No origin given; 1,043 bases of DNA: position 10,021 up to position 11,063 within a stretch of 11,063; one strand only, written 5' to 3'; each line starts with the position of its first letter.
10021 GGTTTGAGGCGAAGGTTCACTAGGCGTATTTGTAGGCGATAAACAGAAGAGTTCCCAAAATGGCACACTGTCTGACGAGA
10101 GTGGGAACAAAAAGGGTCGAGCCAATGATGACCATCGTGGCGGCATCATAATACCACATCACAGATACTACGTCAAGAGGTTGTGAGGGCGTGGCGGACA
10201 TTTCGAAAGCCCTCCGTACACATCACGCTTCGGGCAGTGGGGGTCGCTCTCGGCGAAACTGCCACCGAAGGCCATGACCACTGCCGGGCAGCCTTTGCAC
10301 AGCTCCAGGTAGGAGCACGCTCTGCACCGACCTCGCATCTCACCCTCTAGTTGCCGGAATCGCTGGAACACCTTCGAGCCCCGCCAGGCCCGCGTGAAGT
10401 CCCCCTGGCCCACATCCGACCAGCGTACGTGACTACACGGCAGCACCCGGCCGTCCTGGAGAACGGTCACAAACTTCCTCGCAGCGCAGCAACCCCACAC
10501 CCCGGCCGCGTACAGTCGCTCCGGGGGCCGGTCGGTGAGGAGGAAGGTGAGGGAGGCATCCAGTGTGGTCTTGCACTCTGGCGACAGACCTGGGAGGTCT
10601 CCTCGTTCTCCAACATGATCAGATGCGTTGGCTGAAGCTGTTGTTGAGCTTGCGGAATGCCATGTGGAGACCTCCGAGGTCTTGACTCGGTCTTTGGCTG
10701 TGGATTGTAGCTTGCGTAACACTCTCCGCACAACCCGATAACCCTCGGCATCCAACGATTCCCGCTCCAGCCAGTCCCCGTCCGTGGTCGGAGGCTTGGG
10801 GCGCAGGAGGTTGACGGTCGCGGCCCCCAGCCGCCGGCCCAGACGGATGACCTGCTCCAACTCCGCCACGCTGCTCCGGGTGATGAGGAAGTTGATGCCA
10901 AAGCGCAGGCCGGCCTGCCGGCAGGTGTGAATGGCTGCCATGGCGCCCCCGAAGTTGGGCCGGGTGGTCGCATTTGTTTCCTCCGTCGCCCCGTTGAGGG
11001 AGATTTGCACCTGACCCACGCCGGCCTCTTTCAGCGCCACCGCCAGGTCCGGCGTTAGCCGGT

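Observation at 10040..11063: A radical-SAM/SPASM maturase-type gene ends in a 53-codon hydrophobic sORF and a low-GC patch; this may be the edge of an uncharacterised peptide-modification locus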

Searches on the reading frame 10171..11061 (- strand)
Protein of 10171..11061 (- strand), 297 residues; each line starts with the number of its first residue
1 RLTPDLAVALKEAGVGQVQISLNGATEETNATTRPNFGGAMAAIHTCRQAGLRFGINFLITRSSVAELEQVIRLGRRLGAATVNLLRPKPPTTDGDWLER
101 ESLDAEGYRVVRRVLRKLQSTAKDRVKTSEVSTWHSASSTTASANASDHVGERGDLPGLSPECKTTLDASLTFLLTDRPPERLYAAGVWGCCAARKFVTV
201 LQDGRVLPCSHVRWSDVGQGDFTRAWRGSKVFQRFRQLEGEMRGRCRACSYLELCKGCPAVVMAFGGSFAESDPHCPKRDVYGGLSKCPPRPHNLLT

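Call 6: search_protein_families(library=ncbifam, proteins=[window:10171-11061:-], max_evalue=1)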
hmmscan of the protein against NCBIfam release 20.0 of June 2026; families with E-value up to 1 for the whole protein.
window:10171-11061:- (297 aa): 37 families (the best 25 are shown)
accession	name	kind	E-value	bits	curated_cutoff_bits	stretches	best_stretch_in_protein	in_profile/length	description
TIGR04545.1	rSAM_ahbD_hemeb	equivalog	5.3e-28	98.4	500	2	2-129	86-215/339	heme b synthase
TIGR04053.2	TIGR04053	equivalog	3.6e-21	75.8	395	1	2-277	97-363/366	TIGR04053 family radical SAM/SPASM domain-containing protein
TIGR04055.1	rSAM_NirJ2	equivalog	4e-19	69.3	500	2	2-122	85-207/326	putative heme d1 biosynthesis radical SAM protein NirJ2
TIGR02109.1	PQQ_syn_pqqE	equivalog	3.7e-16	59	381.35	2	8-85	99-179/358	pyrroloquinoline quinone biosynthesis protein PqqE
TIGR03962.1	mycofact_rSAM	equivalog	1.2e-15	57.6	265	2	3-92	98-189/339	mycofactocin radical SAM maturase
TIGR04340.1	rSAM_ACGX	hypoth_equivalog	1.4e-15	57.4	400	2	190-278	252-339/341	radical SAM/SPASM domain protein, ACGX system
TIGR04054.1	rSAM_NirJ1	equivalog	1.3e-12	47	650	2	3-74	123-196/387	putative heme d1 biosynthesis radical SAM protein NirJ1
TIGR04347.1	pseudo_SAM_Halo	equivalog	1.6e-12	47.4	525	2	2-117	124-241/390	TIGR04347 family pseudo-SAM/SPASM protein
TIGR04051.1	rSAM_NirJ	equivalog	3.2e-12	46.1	515.45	2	7-77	93-165/354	heme d1 biosynthesis radical SAM protein NirJ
TIGR04303.1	GeoRSP_rSAM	equivalog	3.9e-12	46.4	400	2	193-276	240-324/325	GeoRSP system radical SAM/SPASM protein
TIGR04546.1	rSAM_ahbC_deAc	equivalog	4.1e-11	42.3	650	2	2-78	125-203/390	12,18-didecarboxysiroheme deacetylase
TIGR04251.1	SCM_rSAM_ScmF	equivalog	1.2e-09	38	400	2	3-99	94-192/353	SynChlorMet cassette radical SAM/SPASM protein ScmF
TIGR04082.1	rSAM_for_selen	equivalog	1.5e-09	37.1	350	1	189-277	430-516/516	thio(seleno)oxazole modification radical SAM maturase SbtM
TIGR04250.1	SCM_rSAM_ScmE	equivalog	6.5e-09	35.2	400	2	189-278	251-348/358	SynChlorMet cassette radical SAM/SPASM protein ScmE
TIGR04085.1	rSAM_more_4Fe4S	domain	1.1e-08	35.4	27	1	191-276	1-93/93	SPASM domain-containing protein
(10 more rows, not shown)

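Call 7: search_protein_families(library=pfam, proteins=[window:10171-11061:-], max_evalue=1)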
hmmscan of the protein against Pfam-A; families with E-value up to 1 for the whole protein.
window:10171-11061:- (297 aa): 2 families
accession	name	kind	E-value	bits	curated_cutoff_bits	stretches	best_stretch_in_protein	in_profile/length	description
PF13186.11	SPASM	-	5.4e-05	23.8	21.5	1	191-249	1-66/67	Iron-sulfur cluster-binding domain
PF04055.27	Radical_SAM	-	0.001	19.7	29.5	1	2-73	89-164/166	Radical SAM superfamily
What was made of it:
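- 10708..11061 (-): C-terminal half of the rSAM barrel (fragment residues 1-118). PF04055 match to residues 2-73, below cutoff because truncated (call 7).
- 10234..10491 (-): SPASM auxiliary Fe-S cluster domain (fragment residues 191-276) with seven family-conserved Cys. TIGR04085 35.4 bits (cutoff 27) and PF13186 23.8 bits (cutoff 21.5) (calls 6, 7).
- On SPASM domain rSAM enzymes (TIGR04085 / PF13186): For the window fragment, TIGR04085 scores 35.4 bits (cutoff 27) and PF13186 scores 23.8 bits (cutoff 21.5) (calls 6, 7).
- On Radical SAM superfamily (PF04055): The fragment scores 19.7 bits, below the cutoff of 29.5, because it is truncated (call 7).
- Checked: It passes the curated cutoffs: TIGR04085 35.4 bits against 27, and PF13186 23.8 against 21.5 (calls 6, 7).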

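Call 8: find_homologous_proteins(query=window:10171-11061:-)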
Query window:10171-11061:- (297 aa): 189 proteins with E <= 0.001 among 3736 candidates; the best 120 are listed.
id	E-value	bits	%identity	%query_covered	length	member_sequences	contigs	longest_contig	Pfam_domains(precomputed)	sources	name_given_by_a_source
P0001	2.3e-200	682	100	100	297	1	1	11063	-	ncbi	ncbi:MAG: SPASM domain-containing protein, partial [Anaerolineae bacterium]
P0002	8.1e-138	477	78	93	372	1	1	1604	PF04055.28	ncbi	ncbi:MAG: radical SAM protein, partial [Candidatus Bipolaricaulia bacterium]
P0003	7.0e-129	447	74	94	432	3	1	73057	PF13186.12,PF04055.28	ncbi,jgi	-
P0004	3.8e-128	445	76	93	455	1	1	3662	PF04055.28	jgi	jgi:pyrroloquinoline quinone biosynthesis protein E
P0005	9.4e-121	421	72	90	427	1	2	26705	PF04055.28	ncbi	-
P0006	6.2e-117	408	69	94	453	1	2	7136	PF04055.28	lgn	-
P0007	1.6e-113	397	65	99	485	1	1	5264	PF04055.28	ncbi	ncbi:MAG: radical SAM/SPASM domain-containing protein [Anaerolineae bacterium]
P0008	1.4e-112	394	67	93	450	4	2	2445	PF13186.12,PF04055.28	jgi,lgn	-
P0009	7.4e-112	392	65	93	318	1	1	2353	PF13186.12,PF04055.28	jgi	jgi:radical SAM protein with 4Fe4S-binding SPASM domain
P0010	8.4e-112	391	65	93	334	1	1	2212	PF13186.12,PF04055.28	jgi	jgi:radical SAM protein with 4Fe4S-binding SPASM domain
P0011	2.1e-111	390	65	93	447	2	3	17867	PF13186.12,PF04055.28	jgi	jgi:radical SAM protein with 4Fe4S-binding SPASM domain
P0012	5.3e-111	389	66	93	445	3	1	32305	PF04055.28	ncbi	-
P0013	2.7e-109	383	66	94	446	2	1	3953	PF04055.28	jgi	-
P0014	5.9e-109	382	64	94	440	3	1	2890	PF04055.28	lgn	-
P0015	8.7e-109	381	66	93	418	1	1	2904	PF13186.12,PF04055.28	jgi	jgi:radical SAM protein with 4Fe4S-binding SPASM domain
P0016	1.7e-108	380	64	94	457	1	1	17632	PF04055.28,PF13353.12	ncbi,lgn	-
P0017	6.3e-108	379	65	93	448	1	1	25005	PF13186.12,PF04055.28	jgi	-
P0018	1.5e-107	377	65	93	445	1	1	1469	PF04055.28,PF13353.12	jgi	jgi:pyrroloquinoline quinone biosynthesis protein E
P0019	5.1e-107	376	65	94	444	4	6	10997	PF04055.28,PF13353.12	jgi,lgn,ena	-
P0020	3.2e-106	373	65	93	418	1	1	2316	PF13186.12,PF04055.28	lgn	-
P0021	4.7e-106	373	64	93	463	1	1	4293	PF04055.28,PF13353.12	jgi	jgi:radical SAM protein with 4Fe4S-binding SPASM domain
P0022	6.9e-106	372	64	94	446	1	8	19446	PF04055.28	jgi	jgi:radical SAM protein with 4Fe4S-binding SPASM domain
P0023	1.4e-105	371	64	94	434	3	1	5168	PF13186.12,PF04055.28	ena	-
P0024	2.8e-105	370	62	94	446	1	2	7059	PF04055.28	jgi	jgi:radical SAM protein with 4Fe4S-binding SPASM domain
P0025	2.9e-105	370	64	94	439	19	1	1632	PF04055.28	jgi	jgi:radical SAM protein with 4Fe4S-binding SPASM domain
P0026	3.2e-105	370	63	93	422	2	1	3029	PF13186.12,PF04055.28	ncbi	-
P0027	3.3e-105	370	62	93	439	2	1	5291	PF04055.28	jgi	jgi:radical SAM protein with 4Fe4S-binding SPASM domain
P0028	3.4e-105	370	63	94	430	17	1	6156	PF13186.12,PF04055.28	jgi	-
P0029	4.0e-105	369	64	94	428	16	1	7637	PF13186.12,PF04055.28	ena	-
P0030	5.9e-105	369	63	93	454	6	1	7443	PF13186.12,PF04055.28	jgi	jgi:radical SAM protein with 4Fe4S-binding SPASM domain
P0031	7.2e-105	369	63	93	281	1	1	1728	PF13186.12,PF04055.28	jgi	jgi:radical SAM protein with 4Fe4S-binding SPASM domain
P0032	8.7e-105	368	64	94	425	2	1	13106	PF13186.12,PF04055.28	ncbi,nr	ncbi:MAG: radical SAM protein [Anaerolineae bacterium]|nr:radical SAM protein [Anaerolineae bacteriu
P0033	1.8e-104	367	63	93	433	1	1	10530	PF13186.12,PF04055.28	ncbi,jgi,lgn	-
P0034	1.9e-104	367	65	94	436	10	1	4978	PF04055.28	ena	-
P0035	2.5e-104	367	64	94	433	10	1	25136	PF04055.28,PF13353.12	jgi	-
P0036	3.1e-104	367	64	93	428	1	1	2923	PF13186.12,PF04055.28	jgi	-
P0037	3.9e-104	366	64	93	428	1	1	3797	PF13186.12,PF04055.28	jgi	-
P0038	4.1e-104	366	63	93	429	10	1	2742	PF04055.28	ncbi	-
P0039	4.2e-104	366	61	95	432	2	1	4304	PF13186.12,PF04055.28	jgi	jgi:radical SAM protein with 4Fe4S-binding SPASM domain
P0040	4.5e-104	366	60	93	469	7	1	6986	PF13186.12,PF04055.28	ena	-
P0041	4.8e-104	366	62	94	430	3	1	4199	PF04055.28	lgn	-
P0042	5.3e-104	366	63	94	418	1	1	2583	PF13186.12,PF04055.28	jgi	jgi:pyrroloquinoline quinone biosynthesis protein E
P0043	9.0e-104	365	64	94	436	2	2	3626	PF13186.12,PF04055.28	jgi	jgi:radical SAM protein with 4Fe4S-binding SPASM domain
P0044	9.5e-104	365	61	95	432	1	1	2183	PF13186.12,PF04055.28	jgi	jgi:radical SAM protein with 4Fe4S-binding SPASM domain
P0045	1.1e-103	365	62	95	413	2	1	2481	PF04055.28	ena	-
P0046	1.2e-103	365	63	94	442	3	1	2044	PF13186.12,PF04055.28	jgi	-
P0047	1.2e-103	365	62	94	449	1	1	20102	PF13186.12,PF04055.28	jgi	jgi:radical SAM protein with 4Fe4S-binding SPASM domain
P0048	1.9e-103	364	64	93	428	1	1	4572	PF13186.12,PF04055.28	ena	-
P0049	2.3e-103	364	62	92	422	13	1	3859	PF04055.28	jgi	-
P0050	3.4e-103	363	63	94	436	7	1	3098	PF04055.28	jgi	-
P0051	3.9e-103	363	62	94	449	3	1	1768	PF13186.12,PF04055.28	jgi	jgi:radical SAM protein with 4Fe4S-binding SPASM domain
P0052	5.3e-103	362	62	94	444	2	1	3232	PF13186.12,PF04055.28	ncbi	-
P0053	5.7e-103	362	62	93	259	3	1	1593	PF13186.12,PF04055.28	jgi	jgi:radical SAM protein with 4Fe4S-binding SPASM domain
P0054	6.3e-103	362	62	94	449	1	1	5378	PF04055.28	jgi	jgi:radical SAM protein with 4Fe4S-binding SPASM domain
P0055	7.0e-103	362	63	93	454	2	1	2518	PF13186.12,PF04055.28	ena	-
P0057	8.0e-103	362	63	92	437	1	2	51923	PF13186.12,PF04055.28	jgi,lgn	-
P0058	8.2e-103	362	61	94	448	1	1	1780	PF13186.12,PF04055.28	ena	-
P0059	8.9e-103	362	63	94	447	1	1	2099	PF04055.28,PF13353.12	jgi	-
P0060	1.1e-102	361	62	94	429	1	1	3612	PF04055.28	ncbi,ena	-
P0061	1.1e-102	361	62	93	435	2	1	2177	PF13186.12,PF04055.28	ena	-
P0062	1.7e-102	361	63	94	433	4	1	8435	PF04055.28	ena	-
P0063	1.8e-102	361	62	93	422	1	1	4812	PF13186.12,PF04055.28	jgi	jgi:radical SAM protein with 4Fe4S-binding SPASM domain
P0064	1.9e-102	361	63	93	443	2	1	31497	PF13186.12,PF04055.28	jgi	-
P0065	1.9e-102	361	63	94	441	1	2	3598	PF04055.28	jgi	jgi:radical SAM protein with 4Fe4S-binding SPASM domain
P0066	1.9e-102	361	63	94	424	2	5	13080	PF04055.28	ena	-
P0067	2.3e-102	360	62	94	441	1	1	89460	PF13186.12,PF04055.28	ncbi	-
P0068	2.9e-102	360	62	94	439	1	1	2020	PF04055.28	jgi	jgi:radical SAM protein with 4Fe4S-binding SPASM domain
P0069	3.2e-102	360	63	94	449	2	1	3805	PF13186.12,PF04055.28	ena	-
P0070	3.9e-102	360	63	93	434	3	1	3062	PF04055.28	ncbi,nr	ncbi:MAG TPA: radical SAM protein [Anaerolineae bacterium]|nr:radical SAM protein [Anaerolineae bact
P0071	4.5e-102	359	63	94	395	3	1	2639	PF13186.12,PF04055.28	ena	-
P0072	5.3e-102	359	63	94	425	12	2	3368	PF04055.28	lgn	-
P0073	7.6e-102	359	60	94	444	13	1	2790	PF04055.28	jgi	jgi:radical SAM protein with 4Fe4S-binding SPASM domain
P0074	7.9e-102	359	62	94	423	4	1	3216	PF04055.28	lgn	-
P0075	1.2e-101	358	62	93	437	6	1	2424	PF04055.28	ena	-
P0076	1.8e-101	357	62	94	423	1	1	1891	PF13186.12,PF04055.28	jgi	jgi:pyrroloquinoline quinone biosynthesis protein E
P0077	2.1e-101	357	61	93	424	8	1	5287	PF13186.12,PF04055.28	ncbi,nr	ncbi:MAG: hypothetical protein DRI61_07520 [Chloroflexi bacterium]|nr:MAG: hypothetical protein DRI6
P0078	3.0e-101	357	61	94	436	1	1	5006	PF04055.28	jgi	-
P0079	3.0e-101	357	62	94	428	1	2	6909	PF04055.28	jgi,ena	-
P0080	3.7e-101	356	63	93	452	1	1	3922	PF04055.28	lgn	-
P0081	4.8e-101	356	61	94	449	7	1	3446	PF13186.12,PF04055.28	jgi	jgi:radical SAM protein with 4Fe4S-binding SPASM domain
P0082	5.0e-101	356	60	98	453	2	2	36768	PF13186.12,PF04055.28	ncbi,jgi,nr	ncbi:MAG: radical SAM protein [Anaerolineales bacterium]|nr:MAG: radical SAM protein [Anaerolineales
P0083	6.3e-101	356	62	92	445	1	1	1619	PF13186.12,PF04055.28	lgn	-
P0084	8.0e-101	355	60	94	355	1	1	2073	PF13186.12,PF04055.28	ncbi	ncbi:MAG: radical SAM/SPASM domain-containing protein, partial [Thermodesulfobacteriota bacterium]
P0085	9.4e-101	355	61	94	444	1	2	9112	PF04055.28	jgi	jgi:radical SAM protein with 4Fe4S-binding SPASM domain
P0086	1.3e-100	355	61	94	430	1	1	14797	PF04055.28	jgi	-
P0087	1.5e-100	354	62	93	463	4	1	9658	PF13186.12,PF04055.28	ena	-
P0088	1.6e-100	354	60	94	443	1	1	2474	PF13186.12,PF04055.28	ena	-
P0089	1.9e-100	354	61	94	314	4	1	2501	PF04055.28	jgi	jgi:radical SAM protein with 4Fe4S-binding SPASM domain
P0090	2.1e-100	354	62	94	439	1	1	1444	PF04055.28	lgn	-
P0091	2.4e-100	354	62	94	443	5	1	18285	PF04055.28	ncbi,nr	ncbi:MAG: radical SAM protein [Anaerolineae bacterium]|nr:radical SAM protein [Anaerolineae bacteriu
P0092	2.6e-100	354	60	94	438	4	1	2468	PF13186.12,PF04055.28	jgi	jgi:radical SAM protein with 4Fe4S-binding SPASM domain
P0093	3.2e-100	353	61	94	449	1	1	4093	PF13186.12,PF04055.28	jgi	jgi:radical SAM protein with 4Fe4S-binding SPASM domain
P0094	3.3e-100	353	62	94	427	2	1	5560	PF04055.28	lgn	-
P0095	4.1e-100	353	61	94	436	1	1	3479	PF04055.28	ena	-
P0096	5.4e-100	353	60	93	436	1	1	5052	PF13186.12,PF04055.28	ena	-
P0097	5.7e-100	353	62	94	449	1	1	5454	PF04055.28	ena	-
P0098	5.7e-100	353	62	94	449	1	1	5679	PF04055.28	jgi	-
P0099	5.7e-100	353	62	94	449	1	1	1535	PF04055.28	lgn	-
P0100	5.8e-100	352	59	93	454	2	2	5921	PF13186.12,PF04055.28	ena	-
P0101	6.2e-100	352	61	94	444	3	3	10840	PF13186.12,PF04055.28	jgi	jgi:radical SAM protein with 4Fe4S-binding SPASM domain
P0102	8.5e-100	352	60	94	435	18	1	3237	PF04055.28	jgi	jgi:radical SAM protein with 4Fe4S-binding SPASM domain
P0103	1.1e-99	352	61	94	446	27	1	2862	PF04055.28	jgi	jgi:radical SAM protein with 4Fe4S-binding SPASM domain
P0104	1.2e-99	352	59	93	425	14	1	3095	PF13186.12,PF04055.28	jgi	-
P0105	1.3e-99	351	61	94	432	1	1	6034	PF04055.28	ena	-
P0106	1.8e-99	351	61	93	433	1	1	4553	PF04055.28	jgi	jgi:radical SAM protein with 4Fe4S-binding SPASM domain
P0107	2.4e-99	350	63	94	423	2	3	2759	PF04055.28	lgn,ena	-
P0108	2.8e-99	350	61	94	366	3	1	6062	PF13186.12,PF04055.28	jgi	-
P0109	2.8e-99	350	60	94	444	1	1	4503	PF04055.28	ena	-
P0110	3.9e-99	350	59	94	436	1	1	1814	PF04055.28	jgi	jgi:pyrroloquinoline quinone biosynthesis protein E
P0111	4.2e-99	350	60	93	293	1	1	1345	PF04055.28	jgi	jgi:radical SAM protein with 4Fe4S-binding SPASM domain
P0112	5.0e-99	349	58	99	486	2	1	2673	PF04055.28,PF13353.12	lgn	-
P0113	6.0e-99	349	63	94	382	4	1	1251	PF04055.28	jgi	jgi:radical SAM protein with 4Fe4S-binding SPASM domain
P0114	7.0e-99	349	62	93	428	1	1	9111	PF04055.28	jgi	jgi:radical SAM protein with 4Fe4S-binding SPASM domain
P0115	7.6e-99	349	60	94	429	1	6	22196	PF04055.28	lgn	-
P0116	7.6e-99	349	58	98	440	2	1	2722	PF13186.12,PF04055.28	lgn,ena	-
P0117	9.0e-99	349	60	94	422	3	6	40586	PF04055.28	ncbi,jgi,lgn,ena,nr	ncbi:MAG: hypothetical protein DRI79_01200 [Chloroflexi bacterium]|nr:MAG: hypothetical protein DRI7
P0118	9.9e-99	348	58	93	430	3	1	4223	PF04055.28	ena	-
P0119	1.5e-98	348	61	94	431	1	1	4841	PF04055.28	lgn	-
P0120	2.0e-98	347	60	94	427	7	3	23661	PF13186.12,PF04055.28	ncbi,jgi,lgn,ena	-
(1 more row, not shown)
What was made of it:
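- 189 homologues were found; the best 120 are 58-100% identical, about 420-485 aa long and almost all from Anaerolineae or Chloroflexota (call 8).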

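Call 9: find_encoding_contigs(protein=P0003, flank=8000, max_places=3)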
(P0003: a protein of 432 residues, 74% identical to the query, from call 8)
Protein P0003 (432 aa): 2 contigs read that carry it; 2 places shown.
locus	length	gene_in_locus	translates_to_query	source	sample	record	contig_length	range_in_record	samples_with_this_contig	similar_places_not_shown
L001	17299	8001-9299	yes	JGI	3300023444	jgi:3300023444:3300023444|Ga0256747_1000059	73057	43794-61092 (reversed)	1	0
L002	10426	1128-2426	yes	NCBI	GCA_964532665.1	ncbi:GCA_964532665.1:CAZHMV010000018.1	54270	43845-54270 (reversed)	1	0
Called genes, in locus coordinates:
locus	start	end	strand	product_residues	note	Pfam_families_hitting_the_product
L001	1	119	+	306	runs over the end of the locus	PF01734:Patatin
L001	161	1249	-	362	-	PF03816:LytR_cpsA_psr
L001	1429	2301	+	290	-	PF12844:HTH_19 (weak), PF13413:HTH_25, PF13560:HTH_31 (weak), PF13464:RodZ_C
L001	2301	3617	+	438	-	PF00919:UPF0004, PF04055:Radical_SAM, PF18693:TRAM_2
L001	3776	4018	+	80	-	PF04014:MazE_antitoxin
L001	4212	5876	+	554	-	PF17391:Urocanase_N, PF01175:Urocanase, PF17392:Urocanase_C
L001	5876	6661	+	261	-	PF13267:DUF4058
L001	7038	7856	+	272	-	-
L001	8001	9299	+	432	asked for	PF04055:Radical_SAM, PF13186:SPASM (weak)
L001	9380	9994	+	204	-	-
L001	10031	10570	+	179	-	PF00132:Hexapep (weak), PF25084:LbH_EIF2B (weak), PF25087:GMPPB_C, PF00132:Hexapep, PF14602:Hexapep_2 (weak)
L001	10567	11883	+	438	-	PF07969:Amidohydro_3 (weak), PF01979:Amidohydro_1, PF07969:Amidohydro_3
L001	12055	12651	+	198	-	PF25842:NfeD_TM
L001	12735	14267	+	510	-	PF01145:Band_7, PF15975:Flot (weak)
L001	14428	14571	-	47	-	-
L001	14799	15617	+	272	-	PF00497:SBP_bac_3, PF10613:Lig_chan-Glu_bd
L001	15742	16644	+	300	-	PF00528:BPD_transp_1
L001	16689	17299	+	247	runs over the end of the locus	PF00005:ABC_tran, PF02463:SMC_N (weak), PF09818:ABC_ATPase (faint), PF13304:AAA_21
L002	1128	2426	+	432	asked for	PF04055:Radical_SAM, PF13186:SPASM (weak)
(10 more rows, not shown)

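Call 10: find_encoding_contigs(protein=P0067, flank=8000, max_places=3)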
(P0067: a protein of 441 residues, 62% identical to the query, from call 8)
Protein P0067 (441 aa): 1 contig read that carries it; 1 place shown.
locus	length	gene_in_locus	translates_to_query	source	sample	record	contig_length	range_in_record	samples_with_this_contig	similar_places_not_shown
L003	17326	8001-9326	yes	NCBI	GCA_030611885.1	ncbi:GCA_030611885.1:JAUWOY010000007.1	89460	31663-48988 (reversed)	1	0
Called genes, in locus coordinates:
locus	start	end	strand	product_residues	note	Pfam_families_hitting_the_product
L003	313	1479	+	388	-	PF13439:Glyco_transf_4, PF13579:Glyco_trans_4_4, PF20706:GT4-conflict, PF00534:Glycos_transf_1, PF13692:Glyco_trans_1_4, PF13524:Glyco_trans_1_2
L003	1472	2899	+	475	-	PF13727:CoA_binding_3, PF02397:Bac_transf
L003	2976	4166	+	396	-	PF01546:Peptidase_M20, PF07687:M20_dimer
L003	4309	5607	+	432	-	PF00709:Adenylsucc_synt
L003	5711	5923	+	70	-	-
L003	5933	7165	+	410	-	PF00155:Aminotran_1_2, PF12897:Asp_aminotransf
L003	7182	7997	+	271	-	-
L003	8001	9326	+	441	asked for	PF04055:Radical_SAM, PF13186:SPASM (weak)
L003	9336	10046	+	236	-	PF01138:RNase_PH, PF03725:RNase_PH_C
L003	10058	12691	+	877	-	PF01624:MutS_I, PF05188:MutS_II, PF05192:MutS_III, PF05190:MutS_IV, PF00488:MutS_V, PF27441:MutS_C (weak)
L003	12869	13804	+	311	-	PF00781:DAGK_cat, PF19279:YegS_C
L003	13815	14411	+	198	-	PF02660:G3P_acyltransf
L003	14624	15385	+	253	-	PF01261:AP_endonuc_2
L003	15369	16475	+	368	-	PF01408:GFO_IDH_MocA, PF03447:NAD_binding_3 (weak), PF22725:GFO_IDH_MocA_C3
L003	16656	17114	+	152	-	-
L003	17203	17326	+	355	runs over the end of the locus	PF02275:CBAH, PF03417:AAT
